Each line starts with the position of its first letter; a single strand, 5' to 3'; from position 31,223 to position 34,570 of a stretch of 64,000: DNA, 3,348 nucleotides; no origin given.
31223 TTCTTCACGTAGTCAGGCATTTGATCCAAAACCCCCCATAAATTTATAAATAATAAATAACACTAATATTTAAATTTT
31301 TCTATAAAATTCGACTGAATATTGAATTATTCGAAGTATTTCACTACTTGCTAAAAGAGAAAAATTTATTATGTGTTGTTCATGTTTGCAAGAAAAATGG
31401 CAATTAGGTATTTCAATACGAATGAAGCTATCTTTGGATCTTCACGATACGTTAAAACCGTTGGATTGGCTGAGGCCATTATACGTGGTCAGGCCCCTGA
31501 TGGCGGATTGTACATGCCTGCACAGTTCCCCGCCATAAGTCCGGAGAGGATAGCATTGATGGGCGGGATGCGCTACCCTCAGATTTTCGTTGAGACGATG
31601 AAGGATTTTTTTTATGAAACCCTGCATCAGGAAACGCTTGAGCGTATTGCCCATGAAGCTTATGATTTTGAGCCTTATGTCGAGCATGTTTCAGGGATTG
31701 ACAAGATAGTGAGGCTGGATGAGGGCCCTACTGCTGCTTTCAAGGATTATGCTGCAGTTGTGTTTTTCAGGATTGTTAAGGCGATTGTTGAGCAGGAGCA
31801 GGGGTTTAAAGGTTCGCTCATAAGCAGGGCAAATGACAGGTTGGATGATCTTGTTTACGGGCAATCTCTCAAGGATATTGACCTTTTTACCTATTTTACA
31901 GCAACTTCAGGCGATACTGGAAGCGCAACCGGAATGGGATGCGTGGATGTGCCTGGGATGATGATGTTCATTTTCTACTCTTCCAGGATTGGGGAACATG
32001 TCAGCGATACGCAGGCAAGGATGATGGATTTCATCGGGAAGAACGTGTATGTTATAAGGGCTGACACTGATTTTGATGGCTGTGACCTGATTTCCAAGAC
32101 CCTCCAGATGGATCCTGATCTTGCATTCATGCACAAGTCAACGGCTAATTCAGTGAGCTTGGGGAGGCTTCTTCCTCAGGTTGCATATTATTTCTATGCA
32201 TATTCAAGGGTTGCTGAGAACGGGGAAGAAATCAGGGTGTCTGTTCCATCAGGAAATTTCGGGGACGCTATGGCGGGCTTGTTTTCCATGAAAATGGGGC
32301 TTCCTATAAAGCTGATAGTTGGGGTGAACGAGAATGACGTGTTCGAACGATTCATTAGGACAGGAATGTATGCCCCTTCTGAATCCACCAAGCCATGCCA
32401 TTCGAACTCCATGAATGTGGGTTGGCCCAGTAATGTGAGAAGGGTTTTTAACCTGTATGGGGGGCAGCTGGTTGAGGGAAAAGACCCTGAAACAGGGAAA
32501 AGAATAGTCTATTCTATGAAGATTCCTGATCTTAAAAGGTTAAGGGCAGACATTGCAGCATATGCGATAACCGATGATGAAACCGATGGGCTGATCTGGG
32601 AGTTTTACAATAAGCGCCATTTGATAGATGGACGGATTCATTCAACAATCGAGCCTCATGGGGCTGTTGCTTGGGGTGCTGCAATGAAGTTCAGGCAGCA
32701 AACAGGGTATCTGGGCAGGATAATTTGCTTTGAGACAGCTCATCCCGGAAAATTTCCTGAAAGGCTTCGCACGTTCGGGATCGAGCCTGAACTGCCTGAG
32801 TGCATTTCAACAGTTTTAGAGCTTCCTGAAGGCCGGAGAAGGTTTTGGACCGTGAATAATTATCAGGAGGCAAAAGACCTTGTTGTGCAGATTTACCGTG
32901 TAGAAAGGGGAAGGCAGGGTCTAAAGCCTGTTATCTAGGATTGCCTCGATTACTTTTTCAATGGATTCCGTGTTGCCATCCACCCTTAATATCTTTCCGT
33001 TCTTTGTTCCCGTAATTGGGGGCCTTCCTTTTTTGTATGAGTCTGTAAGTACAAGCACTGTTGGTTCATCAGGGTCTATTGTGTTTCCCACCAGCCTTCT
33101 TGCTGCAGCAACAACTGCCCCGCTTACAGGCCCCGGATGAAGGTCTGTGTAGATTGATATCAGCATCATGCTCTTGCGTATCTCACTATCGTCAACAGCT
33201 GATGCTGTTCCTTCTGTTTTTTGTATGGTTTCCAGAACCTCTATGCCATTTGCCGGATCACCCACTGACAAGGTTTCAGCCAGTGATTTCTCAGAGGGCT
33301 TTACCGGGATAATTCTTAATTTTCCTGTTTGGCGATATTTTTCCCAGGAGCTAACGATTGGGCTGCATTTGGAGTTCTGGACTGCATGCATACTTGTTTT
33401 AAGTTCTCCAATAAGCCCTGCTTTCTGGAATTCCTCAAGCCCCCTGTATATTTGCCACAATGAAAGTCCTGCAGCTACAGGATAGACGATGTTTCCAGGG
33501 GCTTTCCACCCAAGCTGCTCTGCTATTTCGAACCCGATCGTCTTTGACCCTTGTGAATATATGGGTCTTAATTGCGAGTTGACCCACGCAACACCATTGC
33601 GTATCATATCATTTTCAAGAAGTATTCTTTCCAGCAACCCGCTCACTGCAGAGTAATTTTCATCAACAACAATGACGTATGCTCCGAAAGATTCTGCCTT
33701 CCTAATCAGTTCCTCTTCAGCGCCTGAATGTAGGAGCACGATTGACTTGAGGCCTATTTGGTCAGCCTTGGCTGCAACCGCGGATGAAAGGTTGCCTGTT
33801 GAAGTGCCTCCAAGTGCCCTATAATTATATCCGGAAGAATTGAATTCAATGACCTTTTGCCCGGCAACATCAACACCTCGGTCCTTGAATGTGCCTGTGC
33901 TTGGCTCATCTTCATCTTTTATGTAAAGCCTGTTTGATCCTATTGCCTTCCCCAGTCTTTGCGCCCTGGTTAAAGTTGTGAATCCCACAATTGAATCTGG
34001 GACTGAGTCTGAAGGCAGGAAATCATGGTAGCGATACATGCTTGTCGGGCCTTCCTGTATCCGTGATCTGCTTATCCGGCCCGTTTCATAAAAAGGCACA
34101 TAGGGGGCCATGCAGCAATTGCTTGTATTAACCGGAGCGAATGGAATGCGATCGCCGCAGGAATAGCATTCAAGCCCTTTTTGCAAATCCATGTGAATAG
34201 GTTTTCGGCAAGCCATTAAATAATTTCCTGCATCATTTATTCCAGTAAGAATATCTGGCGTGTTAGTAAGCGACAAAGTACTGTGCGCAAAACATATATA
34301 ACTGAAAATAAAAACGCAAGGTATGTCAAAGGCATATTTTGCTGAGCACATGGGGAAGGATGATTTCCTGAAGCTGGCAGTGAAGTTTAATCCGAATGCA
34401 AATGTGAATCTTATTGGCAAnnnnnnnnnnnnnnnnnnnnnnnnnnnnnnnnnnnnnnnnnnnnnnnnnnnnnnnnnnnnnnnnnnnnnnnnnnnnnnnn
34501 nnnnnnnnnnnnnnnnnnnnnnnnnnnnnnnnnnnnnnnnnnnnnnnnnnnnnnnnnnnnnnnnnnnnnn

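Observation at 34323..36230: Full-length bifunctional RelA/SpoT homologue in an archaeon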

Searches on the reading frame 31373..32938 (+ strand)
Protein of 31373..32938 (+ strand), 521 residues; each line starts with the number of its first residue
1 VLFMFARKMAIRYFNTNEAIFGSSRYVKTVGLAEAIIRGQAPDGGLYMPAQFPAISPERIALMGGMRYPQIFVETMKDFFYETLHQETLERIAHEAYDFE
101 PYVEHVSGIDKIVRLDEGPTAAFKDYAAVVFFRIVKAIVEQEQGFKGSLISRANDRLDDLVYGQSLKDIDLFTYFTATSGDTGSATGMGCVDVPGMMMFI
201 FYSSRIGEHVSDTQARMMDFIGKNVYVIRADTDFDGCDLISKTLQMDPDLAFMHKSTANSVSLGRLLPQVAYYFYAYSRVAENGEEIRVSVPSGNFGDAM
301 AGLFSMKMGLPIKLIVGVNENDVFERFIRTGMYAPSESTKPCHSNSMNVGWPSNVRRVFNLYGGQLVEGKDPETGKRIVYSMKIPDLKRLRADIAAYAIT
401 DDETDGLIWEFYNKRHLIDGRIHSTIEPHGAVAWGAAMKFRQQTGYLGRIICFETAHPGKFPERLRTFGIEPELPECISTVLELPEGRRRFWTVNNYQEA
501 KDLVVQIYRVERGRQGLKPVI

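Call 3: search_protein_families(library=pfam, proteins=[window:31373-32938:+], max_evalue=0.01)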
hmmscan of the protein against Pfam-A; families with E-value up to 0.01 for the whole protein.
window:31373-32938:+ (521 aa): 2 families
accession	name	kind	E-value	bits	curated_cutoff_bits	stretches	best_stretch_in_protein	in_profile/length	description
PF14821.11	Thr_synth_N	-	9.8e-15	54.9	25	1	28-97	10-79/79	Threonine synthase N terminus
PF00291.31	PALP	-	1.1e-07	32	35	1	173-363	57-235/295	Pyridoxal-phosphate dependent enzyme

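Call 4: search_protein_families(library=ncbifam, proteins=[window:31373-32938:+], max_evalue=0.001)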
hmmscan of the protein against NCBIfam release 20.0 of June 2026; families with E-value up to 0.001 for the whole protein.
window:31373-32938:+ (521 aa): 1 family
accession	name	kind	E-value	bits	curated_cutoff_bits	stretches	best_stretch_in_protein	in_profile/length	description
TIGR00260.1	thrC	equivalog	5.5e-40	137.6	167.1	1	85-463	14-326/340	threonine synthase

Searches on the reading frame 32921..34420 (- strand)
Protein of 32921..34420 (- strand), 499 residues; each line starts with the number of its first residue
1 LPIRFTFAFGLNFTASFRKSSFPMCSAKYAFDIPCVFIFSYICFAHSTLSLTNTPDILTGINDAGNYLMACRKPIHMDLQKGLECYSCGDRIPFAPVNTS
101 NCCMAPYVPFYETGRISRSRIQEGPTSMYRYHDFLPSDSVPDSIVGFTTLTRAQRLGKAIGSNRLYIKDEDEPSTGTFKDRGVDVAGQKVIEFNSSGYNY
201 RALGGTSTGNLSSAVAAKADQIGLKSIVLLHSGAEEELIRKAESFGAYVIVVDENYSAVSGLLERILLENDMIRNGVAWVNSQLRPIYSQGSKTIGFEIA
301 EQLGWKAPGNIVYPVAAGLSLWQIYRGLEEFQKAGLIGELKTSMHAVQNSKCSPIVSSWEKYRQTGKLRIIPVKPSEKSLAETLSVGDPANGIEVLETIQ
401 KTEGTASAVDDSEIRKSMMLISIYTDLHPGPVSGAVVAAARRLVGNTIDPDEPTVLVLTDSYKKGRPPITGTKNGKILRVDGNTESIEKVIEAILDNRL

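Call 3: search_protein_families(library=pfam, proteins=[window:32921-34420:-], max_evalue=0.01)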
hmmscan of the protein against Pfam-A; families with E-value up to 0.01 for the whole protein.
window:32921-34420:- (499 aa): 1 family
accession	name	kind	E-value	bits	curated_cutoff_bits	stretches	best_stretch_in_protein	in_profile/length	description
PF00291.31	PALP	-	2.7e-45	155.4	35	1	145-460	5-295/295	Pyridoxal-phosphate dependent enzyme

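Call 4: search_protein_families(library=ncbifam, proteins=[window:32921-34420:-], max_evalue=0.001)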
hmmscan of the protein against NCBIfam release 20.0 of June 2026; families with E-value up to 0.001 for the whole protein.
window:32921-34420:- (499 aa): 25 families
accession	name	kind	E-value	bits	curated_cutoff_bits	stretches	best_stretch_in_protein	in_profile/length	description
NF006050.0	PRK08197.1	equivalog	7.4e-55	186.4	303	1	82-459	8-378/406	threonine synthase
TIGR00260.1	thrC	equivalog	2.3e-40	138.8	167.1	1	129-464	2-337/340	threonine synthase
NF004170.0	PRK05638.1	equivalog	3.8e-32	111.4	421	1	84-465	3-358/442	threonine synthase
NF004996.0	PRK06381.1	equivalog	1.1e-29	103.5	266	1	146-460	14-316/319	threonine synthase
NF005035.0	PRK06450.1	equivalog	2.2e-24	85.9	301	1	174-461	76-333/338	threonine synthase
NF006205.0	PRK08329.1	equivalog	4.3e-18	65.4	358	1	128-447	43-327/347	threonine synthase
TIGR03844.1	cysteate_syn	equivalog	6.5e-09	35.1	324.9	1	83-459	3-376/398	cysteate synthase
TIGR01127.1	ilvA_1Cterm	equivalog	2.9e-08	33.1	378.75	1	148-319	1-160/380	threonine ammonia-lyase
NF005292.0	PRK06815.1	equivalog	5.9e-08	32.1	371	1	145-304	19-168/320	threonine/serine dehydratase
TIGR01124.1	ilvA_2Cterm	equivalog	1e-07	31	411.3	1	148-304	18-164/499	threonine ammonia-lyase, biosynthetic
NF040741.1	ornith_OrtB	equivalog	1.6e-07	30.2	550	1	155-330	74-248/464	2-amino-4-oxopentanoate thiolase subunit OrtB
NF006389.0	PRK08638.1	equivalog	6e-07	28.7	453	1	148-325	28-193/333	bifunctional threonine ammonia-lyase/L-serine ammonia-lyase TdcB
NF005680.0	PRK07476.1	equivalog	7.1e-07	28.5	413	1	145-303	21-169/326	hydroxyectoine utilization dehydratase EutB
NF006058.0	PRK08206.1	equivalog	7.5e-07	28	276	1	206-260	122-176/402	diaminopropionate ammonia-lyase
NF009130.0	PRK12483.1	subfamily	3e-06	26.1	801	1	148-303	38-183/521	threonine ammonia-lyase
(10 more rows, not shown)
